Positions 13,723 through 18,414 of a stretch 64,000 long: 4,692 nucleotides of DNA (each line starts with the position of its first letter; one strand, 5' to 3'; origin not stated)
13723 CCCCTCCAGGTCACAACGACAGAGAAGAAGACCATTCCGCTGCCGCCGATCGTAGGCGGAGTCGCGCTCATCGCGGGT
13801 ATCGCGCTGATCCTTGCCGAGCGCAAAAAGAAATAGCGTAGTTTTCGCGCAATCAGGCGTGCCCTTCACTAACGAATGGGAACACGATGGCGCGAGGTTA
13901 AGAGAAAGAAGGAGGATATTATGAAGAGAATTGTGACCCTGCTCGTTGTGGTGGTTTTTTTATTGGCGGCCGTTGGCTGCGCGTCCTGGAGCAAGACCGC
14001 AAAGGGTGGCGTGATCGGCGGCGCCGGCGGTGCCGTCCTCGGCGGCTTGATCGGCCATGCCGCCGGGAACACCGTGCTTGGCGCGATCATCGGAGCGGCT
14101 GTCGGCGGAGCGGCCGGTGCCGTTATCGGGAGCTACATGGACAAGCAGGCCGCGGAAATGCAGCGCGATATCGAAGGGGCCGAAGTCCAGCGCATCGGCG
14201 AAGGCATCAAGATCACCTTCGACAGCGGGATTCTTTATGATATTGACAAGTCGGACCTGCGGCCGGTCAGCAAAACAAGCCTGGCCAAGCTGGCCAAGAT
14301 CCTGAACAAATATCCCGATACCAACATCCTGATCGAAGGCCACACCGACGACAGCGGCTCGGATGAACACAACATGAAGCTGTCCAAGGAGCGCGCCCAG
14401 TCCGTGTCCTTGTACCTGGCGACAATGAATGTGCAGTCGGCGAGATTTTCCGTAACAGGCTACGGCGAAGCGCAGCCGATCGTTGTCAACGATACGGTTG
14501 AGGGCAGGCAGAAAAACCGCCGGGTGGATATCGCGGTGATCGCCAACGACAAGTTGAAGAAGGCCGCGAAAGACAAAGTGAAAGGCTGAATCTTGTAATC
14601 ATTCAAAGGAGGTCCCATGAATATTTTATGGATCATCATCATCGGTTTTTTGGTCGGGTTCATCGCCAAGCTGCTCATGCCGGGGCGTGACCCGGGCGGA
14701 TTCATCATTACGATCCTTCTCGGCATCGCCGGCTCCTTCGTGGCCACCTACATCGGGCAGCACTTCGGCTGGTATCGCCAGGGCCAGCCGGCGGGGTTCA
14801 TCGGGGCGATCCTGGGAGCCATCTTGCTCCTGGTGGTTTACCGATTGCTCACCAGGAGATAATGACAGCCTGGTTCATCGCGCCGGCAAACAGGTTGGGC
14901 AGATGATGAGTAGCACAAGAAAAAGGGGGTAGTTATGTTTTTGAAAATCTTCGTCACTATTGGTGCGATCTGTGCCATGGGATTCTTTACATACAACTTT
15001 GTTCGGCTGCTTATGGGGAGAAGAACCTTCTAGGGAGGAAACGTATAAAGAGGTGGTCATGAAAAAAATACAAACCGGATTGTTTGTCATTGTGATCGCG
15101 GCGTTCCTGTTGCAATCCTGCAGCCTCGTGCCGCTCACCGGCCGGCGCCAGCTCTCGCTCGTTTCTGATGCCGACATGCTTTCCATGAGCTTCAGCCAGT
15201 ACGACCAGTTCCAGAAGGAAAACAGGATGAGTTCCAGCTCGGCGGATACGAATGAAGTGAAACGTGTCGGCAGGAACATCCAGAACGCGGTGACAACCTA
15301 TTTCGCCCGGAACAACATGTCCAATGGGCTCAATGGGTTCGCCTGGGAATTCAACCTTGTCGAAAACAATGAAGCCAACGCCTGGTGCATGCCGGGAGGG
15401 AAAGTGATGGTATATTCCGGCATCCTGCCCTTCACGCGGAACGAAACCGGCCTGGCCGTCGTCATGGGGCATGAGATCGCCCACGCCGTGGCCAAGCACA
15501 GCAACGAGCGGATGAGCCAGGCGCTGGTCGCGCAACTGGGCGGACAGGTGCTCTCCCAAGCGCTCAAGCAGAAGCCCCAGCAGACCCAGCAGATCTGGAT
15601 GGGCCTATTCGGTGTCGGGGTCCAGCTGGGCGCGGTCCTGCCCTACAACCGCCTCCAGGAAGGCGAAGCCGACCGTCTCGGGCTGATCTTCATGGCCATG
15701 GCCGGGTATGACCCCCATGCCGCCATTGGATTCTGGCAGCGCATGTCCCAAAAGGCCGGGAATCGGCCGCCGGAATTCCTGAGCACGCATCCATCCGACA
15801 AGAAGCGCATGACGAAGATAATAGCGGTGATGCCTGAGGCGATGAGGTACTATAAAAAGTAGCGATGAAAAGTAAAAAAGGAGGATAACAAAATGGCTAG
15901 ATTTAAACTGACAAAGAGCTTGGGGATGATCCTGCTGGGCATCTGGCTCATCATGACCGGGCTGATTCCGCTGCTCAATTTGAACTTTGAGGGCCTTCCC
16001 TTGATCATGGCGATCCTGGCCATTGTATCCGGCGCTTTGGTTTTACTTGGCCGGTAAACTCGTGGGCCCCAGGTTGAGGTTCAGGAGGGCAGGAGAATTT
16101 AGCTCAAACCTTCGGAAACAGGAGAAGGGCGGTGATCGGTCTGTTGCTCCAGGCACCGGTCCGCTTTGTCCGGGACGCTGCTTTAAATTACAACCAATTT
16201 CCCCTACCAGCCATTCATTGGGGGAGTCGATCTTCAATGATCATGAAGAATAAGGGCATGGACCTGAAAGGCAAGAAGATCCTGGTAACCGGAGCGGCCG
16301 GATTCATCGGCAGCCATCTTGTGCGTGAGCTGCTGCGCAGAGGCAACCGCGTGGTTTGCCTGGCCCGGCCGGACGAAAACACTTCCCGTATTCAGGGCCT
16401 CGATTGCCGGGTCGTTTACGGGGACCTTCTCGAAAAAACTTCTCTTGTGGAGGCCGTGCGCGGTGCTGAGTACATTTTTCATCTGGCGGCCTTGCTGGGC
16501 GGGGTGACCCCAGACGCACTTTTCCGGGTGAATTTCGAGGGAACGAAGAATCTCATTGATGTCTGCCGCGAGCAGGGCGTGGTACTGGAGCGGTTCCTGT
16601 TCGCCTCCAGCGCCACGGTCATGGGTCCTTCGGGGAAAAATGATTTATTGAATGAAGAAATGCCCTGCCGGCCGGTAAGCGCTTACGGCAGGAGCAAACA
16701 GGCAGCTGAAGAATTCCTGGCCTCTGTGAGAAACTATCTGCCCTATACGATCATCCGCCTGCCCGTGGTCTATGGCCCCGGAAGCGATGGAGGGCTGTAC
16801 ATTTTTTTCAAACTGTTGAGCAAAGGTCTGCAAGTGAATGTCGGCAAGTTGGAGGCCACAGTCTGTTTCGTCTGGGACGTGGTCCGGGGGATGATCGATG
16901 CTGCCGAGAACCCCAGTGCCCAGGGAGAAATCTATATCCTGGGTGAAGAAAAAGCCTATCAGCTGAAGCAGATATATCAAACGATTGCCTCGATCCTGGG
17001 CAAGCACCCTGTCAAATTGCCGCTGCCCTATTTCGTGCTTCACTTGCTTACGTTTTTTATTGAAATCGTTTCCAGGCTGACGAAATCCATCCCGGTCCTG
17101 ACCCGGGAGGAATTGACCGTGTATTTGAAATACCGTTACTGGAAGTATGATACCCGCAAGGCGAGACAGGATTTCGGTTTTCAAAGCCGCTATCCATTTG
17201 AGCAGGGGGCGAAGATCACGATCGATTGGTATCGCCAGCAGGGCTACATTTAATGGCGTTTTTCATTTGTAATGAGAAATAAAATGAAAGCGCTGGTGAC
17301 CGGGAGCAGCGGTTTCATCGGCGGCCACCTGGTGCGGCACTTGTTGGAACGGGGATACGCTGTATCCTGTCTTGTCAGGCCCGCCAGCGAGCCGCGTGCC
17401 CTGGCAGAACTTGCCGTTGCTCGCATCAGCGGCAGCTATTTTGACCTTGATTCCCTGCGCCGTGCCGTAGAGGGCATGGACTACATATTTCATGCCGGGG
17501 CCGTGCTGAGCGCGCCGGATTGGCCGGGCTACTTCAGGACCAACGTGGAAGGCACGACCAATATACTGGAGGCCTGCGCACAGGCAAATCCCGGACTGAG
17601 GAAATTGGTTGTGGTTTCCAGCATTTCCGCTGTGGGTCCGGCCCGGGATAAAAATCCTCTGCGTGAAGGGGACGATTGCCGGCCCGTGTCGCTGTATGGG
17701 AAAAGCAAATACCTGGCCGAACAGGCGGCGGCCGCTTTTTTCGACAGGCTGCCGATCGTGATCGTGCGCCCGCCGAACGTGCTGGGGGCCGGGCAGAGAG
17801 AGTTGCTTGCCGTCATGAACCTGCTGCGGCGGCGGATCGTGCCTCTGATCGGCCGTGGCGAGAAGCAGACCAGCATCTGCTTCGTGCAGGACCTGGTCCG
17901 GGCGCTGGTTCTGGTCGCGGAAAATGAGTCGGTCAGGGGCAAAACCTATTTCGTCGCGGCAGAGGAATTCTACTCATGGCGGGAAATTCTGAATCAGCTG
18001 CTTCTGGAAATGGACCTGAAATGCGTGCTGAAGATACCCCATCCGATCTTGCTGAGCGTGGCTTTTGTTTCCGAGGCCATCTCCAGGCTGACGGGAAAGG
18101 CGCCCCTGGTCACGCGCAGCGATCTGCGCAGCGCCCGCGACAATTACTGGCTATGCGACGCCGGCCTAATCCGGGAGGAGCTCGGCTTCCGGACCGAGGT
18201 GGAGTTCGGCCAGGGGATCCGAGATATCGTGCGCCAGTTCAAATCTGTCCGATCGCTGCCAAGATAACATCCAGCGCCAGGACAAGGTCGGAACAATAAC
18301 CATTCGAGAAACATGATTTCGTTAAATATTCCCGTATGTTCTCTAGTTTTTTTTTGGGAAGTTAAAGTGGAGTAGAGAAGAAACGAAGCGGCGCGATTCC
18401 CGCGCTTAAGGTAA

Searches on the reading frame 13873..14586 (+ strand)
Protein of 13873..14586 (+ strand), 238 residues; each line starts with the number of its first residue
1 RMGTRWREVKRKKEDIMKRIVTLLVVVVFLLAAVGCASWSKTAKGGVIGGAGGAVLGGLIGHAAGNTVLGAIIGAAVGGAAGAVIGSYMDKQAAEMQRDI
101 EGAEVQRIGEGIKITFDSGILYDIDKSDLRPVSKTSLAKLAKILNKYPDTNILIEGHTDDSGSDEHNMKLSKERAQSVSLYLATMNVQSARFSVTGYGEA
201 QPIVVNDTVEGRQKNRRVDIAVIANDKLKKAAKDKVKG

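Call 55: search_protein_families(library=pfam, proteins=[window:13873-14586:+], max_evalue=0.0001)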
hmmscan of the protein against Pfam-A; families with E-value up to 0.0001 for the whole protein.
window:13873-14586:+ (238 aa): 4 families
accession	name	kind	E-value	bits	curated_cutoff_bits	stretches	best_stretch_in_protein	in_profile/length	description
PF00691.25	OmpA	-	1.2e-22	80.5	27.2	1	122-216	2-98/98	OmpA family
PF13488.11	Gly-zipper_Omp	-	6e-11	42.5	25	1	48-92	1-45/46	Glycine zipper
PF13441.11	Gly-zipper_YMGG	-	1.4e-07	31.6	28.9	1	41-88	2-45/45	YMGG-like Gly-zipper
PF05433.20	Rick_17kDa_Anti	-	8.7e-05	22.8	24.2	0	45-86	2-43/43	Glycine zipper 2TM domain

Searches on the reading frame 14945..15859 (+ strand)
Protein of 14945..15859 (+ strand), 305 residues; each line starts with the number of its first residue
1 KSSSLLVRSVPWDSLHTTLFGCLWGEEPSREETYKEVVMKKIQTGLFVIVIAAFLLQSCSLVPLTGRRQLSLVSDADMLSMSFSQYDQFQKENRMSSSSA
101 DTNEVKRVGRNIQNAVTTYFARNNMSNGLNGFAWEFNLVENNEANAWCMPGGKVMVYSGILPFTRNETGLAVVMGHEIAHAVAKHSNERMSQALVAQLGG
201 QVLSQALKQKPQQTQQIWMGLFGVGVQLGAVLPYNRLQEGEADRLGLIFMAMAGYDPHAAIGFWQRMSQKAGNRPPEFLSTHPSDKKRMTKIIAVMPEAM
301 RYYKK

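Call 53: search_protein_families(library=pfam, proteins=[window:14945-15859:+], max_evalue=0.00001)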
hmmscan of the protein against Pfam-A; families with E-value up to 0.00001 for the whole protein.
window:14945-15859:+ (305 aa): 1 family
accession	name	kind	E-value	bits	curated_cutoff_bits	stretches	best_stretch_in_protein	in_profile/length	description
PF01435.24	Peptidase_M48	-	7.9e-33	114.3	20.3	1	130-292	21-182/186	Peptidase family M48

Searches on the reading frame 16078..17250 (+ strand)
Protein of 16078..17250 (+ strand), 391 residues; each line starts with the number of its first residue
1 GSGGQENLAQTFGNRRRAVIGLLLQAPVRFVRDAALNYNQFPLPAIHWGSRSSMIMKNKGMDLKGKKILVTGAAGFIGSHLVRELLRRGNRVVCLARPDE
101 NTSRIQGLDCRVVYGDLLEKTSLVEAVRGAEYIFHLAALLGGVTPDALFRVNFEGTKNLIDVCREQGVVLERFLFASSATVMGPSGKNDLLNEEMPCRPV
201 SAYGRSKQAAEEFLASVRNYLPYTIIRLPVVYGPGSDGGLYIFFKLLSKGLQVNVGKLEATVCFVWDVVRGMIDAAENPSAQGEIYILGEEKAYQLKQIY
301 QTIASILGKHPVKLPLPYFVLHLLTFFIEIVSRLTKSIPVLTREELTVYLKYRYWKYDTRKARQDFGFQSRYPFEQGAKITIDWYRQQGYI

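Call 53: search_protein_families(library=pfam, proteins=[window:16078-17250:+], max_evalue=0.00001)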
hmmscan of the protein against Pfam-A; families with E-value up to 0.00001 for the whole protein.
window:16078-17250:+ (391 aa): 9 families
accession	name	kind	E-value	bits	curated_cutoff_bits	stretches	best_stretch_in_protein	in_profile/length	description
PF01370.27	Epimerase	-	2.1e-40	139.1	20.9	1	68-289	1-240/240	NAD dependent epimerase/dehydratase family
PF16363.11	GDP_Man_Dehyd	-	5.8e-28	98.7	27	1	69-379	1-330/332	GDP-mannose 4,6 dehydratase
PF01073.25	3Beta_HSD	-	2.7e-27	95.9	22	1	69-259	1-210/280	3-beta hydroxysteroid dehydrogenase/isomerase family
PF07993.18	NAD_binding_4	-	1e-19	71.2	20.1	2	122-259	81-234/258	Male sterility protein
PF13460.12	NAD_binding_10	-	1.4e-18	67.9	27.2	1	72-231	1-146/184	NAD(P)H-binding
PF04321.23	RmlD_sub_bind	-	2.7e-14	53.3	27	1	67-255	2-175/287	RmlD substrate binding domain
PF05368.20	NmrA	-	1e-12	48.7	27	1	66-178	3-107/298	NmrA-like family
PF02719.21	Polysacc_synt_2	-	1.1e-10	41.6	20.2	1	68-310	1-250/293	Polysaccharide biosynthesis protein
PF00106.31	adh_short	-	6.8e-06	26.1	26.6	0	66-103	1-38/195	short chain dehydrogenase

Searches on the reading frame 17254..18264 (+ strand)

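Call 53: search_protein_families(library=pfam, proteins=[window:17254-18264:+], max_evalue=0.00001)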
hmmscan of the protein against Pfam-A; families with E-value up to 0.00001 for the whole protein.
window:17254-18264:+ (337 aa): 8 families
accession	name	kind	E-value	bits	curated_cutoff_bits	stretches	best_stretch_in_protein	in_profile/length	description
PF01370.27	Epimerase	-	5.3e-36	124.7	20.9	1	13-234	1-239/240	NAD dependent epimerase/dehydratase family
PF16363.11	GDP_Man_Dehyd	-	2.9e-24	86.6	27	1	14-324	1-331/332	GDP-mannose 4,6 dehydratase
PF01073.25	3Beta_HSD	-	2.4e-23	83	22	1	14-249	1-264/280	3-beta hydroxysteroid dehydrogenase/isomerase family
PF07993.18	NAD_binding_4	-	4.2e-20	72.4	20.1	1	67-202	81-233/258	Male sterility protein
PF13460.12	NAD_binding_10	-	1.3e-15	58.2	27.2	1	17-176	1-146/184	NAD(P)H-binding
PF04321.23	RmlD_sub_bind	-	5.4e-14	52.4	27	1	11-252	1-230/287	RmlD substrate binding domain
PF05368.20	NmrA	-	1.4e-08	35.2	27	1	11-111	3-97/298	NmrA-like family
PF02719.21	Polysacc_synt_2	-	3.3e-08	33.5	20.2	1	14-178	2-173/293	Polysaccharide biosynthesis protein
